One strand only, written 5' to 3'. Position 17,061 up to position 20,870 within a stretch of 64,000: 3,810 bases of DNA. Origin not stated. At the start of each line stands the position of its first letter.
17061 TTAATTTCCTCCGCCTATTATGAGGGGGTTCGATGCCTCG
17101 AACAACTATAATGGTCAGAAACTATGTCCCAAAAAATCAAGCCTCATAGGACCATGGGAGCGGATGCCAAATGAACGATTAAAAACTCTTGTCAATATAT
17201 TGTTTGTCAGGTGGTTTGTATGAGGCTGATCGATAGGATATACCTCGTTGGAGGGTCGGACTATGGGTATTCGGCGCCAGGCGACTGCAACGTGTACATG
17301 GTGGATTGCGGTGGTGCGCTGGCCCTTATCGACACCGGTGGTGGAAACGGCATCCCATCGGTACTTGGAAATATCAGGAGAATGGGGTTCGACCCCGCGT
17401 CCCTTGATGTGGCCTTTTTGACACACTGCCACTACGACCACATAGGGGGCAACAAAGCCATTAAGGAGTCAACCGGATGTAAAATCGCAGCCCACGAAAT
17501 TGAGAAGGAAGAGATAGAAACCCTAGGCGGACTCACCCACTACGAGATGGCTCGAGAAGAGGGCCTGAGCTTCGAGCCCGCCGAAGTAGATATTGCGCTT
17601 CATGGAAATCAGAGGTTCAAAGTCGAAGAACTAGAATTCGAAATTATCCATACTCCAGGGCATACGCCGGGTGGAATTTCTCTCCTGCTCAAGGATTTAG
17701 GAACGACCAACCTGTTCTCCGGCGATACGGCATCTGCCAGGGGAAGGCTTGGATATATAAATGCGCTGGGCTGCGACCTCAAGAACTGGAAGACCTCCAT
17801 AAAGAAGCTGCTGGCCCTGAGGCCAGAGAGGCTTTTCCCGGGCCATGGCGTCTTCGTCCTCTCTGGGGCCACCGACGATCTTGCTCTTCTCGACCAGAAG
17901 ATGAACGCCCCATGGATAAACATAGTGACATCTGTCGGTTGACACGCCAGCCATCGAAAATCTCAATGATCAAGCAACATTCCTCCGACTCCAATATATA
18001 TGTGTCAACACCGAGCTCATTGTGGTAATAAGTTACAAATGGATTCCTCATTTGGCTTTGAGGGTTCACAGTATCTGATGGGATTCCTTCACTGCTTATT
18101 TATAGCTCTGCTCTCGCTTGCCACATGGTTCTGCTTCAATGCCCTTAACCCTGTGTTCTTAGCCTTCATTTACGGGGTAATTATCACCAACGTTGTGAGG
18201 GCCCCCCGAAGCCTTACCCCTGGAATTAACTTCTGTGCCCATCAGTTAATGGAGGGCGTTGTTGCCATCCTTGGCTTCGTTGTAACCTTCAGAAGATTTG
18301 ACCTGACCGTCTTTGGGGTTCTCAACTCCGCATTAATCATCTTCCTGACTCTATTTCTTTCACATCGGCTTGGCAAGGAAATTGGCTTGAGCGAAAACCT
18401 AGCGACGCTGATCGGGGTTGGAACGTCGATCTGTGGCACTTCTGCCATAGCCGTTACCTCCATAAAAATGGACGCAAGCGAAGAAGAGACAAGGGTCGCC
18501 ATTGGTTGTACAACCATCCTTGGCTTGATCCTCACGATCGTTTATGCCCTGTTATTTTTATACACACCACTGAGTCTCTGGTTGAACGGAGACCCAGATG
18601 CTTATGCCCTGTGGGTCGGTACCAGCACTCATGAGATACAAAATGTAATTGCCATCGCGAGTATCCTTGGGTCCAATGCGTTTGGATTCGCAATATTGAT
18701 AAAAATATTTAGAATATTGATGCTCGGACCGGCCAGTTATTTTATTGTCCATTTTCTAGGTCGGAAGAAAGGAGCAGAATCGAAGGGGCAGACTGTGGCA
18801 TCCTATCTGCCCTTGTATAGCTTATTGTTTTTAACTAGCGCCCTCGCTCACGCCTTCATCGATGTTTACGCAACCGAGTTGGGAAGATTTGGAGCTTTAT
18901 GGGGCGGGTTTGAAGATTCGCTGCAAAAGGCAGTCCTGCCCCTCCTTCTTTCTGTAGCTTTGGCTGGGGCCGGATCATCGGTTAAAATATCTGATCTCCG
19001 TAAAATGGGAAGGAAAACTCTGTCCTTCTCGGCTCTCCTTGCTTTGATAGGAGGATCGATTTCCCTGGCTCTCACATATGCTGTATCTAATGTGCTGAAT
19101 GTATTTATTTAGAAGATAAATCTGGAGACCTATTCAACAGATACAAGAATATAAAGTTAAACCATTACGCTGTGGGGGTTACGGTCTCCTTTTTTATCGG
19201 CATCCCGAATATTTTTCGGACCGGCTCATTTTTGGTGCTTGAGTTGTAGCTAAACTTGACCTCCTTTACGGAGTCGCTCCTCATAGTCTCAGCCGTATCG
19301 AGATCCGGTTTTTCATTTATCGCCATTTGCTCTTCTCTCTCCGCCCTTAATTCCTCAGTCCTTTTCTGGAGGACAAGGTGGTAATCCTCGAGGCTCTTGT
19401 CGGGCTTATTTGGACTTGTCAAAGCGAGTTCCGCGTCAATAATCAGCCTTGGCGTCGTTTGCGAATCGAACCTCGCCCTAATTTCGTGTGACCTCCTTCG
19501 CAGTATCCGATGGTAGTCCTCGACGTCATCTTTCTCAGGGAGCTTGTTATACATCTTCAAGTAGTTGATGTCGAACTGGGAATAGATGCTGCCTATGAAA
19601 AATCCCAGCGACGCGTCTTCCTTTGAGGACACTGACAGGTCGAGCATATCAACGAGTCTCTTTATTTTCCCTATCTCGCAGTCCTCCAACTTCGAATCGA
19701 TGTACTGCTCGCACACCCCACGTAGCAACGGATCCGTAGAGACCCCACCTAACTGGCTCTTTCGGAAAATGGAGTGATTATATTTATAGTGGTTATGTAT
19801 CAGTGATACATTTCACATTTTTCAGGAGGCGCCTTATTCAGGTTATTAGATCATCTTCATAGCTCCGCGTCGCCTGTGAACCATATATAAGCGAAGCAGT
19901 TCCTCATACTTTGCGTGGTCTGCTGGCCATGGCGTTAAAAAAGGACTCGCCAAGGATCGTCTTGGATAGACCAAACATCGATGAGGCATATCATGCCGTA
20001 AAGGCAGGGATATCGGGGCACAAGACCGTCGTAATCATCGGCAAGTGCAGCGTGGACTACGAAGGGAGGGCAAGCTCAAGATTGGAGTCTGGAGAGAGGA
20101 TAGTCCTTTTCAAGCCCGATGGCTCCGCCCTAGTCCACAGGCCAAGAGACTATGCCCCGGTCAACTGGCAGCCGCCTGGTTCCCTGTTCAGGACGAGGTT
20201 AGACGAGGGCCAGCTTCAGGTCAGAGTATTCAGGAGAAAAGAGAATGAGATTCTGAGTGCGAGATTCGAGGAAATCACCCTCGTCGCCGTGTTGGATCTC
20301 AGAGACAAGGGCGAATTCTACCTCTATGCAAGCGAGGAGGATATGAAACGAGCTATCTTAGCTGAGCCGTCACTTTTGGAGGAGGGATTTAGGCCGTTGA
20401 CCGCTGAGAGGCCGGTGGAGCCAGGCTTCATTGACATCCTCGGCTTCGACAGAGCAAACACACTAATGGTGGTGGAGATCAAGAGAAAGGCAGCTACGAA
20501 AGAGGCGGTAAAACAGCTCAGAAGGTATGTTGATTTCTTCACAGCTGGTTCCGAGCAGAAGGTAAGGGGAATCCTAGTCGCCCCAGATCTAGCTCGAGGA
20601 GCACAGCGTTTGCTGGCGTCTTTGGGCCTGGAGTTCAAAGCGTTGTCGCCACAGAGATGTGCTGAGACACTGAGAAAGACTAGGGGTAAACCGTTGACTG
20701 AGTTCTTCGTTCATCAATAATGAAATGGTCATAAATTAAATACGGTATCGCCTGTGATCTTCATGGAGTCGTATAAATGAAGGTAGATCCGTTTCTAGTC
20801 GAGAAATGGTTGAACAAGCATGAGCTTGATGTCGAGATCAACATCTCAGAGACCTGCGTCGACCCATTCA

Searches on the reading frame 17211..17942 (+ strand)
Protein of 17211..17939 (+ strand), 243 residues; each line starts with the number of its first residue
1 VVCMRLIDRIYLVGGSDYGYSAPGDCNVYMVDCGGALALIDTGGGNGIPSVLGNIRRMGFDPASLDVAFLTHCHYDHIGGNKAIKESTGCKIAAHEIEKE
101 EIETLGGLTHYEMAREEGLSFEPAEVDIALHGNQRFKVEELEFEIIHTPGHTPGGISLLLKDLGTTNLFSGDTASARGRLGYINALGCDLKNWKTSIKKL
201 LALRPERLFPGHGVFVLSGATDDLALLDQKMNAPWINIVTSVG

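Call 5: search_protein_families(library=pfam, proteins=[window:17211-17939:+], max_evalue=1)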
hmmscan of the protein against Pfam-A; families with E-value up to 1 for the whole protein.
seq(243 aa): 4 families
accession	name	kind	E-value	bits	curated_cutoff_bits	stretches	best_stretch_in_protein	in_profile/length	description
PF00753.33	Lactamase_B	-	2.4e-30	106.4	22.7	1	23-212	3-196/196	Metallo-beta-lactamase superfamily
PF19583.5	ODP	-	1.7e-07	31.8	27.2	1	25-176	2-139/194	ODP family beta lactamase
PF12706.13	Lactamase_B_2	-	1.9e-07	31.3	27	1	59-179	25-149/200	Beta-lactamase superfamily domain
PF23023.1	Anti-Pycsar_Apyc1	-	0.17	11.8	50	1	27-82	21-71/250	Anti-Pycsar protein Apyc1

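Call 65: search_protein_families(library=ncbifam, proteins=[window:17220-17942:+], max_evalue=0.001)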
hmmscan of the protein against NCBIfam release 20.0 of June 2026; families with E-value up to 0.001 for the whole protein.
window:17220-17942:+ (240 aa): 44 families (the best 25 are shown)
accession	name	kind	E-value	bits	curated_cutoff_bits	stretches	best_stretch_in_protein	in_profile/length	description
NF033105.1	bla_subclass_B3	equivalog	2.1e-24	86.2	240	1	2-159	10-157/257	subclass B3 metallo-beta-lactamase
NF000458.2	blaPEDO-2_fam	exception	6.8e-21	74.9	550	1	17-157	46-184/285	PEDO-2 family subclass B3 metallo-beta-lactamase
NF012229.1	bla_class_B_core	domain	1.4e-19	70.6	100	1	27-157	19-138/139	metallo-beta-lactamase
NF012101.1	blaGOB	exception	8.1e-19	68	560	1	18-157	47-184/290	GOB family subclass B3 metallo-beta-lactamase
NF000454.2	blaCPS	exception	8.6e-19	68.3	620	1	18-158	47-185/290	CPS family subclass B3 metallo-beta-lactamase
NF000455.2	blaESP-1_fam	exception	2.6e-17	63.3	600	1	17-157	46-184/290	ESP-1 family subclass B3 metallo-beta-lactamase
NF012140.0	blaBJP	exception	9.6e-16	57.4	600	1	2-155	42-184/294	BJP family subclass B3 metallo-beta-lactamase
NF040468.1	blaECM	exception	6e-15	55.3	640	1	8-158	57-205/303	ECM family subclass B3 metallo-beta-lactamase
NF000405.1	HARLDQ_not_B3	exception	7.2e-15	55.3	350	1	27-158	44-172/267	HARLDQ motif MBL-fold protein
TIGR03413.1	GSH_gloB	equivalog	1.1e-14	54.4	200.8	1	60-202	42-156/248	hydroxyacylglutathione hydrolase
NF040470.1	blaEAM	exception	2e-14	53.3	660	1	29-156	87-214/318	EAM family subclass B3 metallo-beta-lactamase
NF033184.1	B3_Acin_new1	exception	2.7e-14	52.9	580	1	23-153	49-176/283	putative subclass B3 metallo-beta-lactamase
NF040469.1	blaEFM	exception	4.9e-14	52.1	610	1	8-157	56-203/302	EFM family subclass B3 metallo-beta-lactamase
NF000469.2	CAR_gen_B3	exception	8.1e-14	51.3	500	1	26-158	77-205/311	CAR family subclass B3 metallo-beta-lactamase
NF047896.1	blaMIM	exception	1.4e-13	50.9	640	1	28-155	75-201/306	MIM family subclass B3 metallo-beta-lactamase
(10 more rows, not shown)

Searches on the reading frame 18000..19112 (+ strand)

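Call 65: search_protein_families(library=ncbifam, proteins=[window:18000-19112:+], max_evalue=0.001)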
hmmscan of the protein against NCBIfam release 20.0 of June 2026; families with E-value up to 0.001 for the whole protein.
window:18000-19112:+ (370 aa): 1 family
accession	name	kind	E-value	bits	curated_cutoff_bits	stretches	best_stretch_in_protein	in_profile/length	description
TIGR00698.1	TIGR00698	subfamily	6.7e-31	107.7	232.6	1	46-364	28-333/335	YeiH family putative sulfate export transporter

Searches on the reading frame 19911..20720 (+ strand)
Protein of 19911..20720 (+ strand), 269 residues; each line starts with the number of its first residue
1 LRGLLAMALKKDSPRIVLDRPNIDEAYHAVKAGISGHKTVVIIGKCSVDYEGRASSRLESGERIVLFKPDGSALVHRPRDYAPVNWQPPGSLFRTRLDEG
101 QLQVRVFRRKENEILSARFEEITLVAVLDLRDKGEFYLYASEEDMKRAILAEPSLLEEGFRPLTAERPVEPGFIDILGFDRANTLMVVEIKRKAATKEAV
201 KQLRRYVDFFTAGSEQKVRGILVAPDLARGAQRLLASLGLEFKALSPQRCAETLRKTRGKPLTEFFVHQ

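Call 65: search_protein_families(library=ncbifam, proteins=[window:19911-20720:+], max_evalue=0.001)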
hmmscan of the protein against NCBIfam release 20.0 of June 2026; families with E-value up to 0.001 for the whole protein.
window:19911-20720:+ (269 aa): 2 families
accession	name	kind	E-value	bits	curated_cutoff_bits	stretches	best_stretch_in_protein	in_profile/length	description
NF003270.0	PRK04247.1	equivalog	2.1e-85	285.8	216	1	17-256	5-245/250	endonuclease NucS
NF002876.0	PRK03298.1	equivalog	2.4e-27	95.8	252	1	41-241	3-204/224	endonuclease NucS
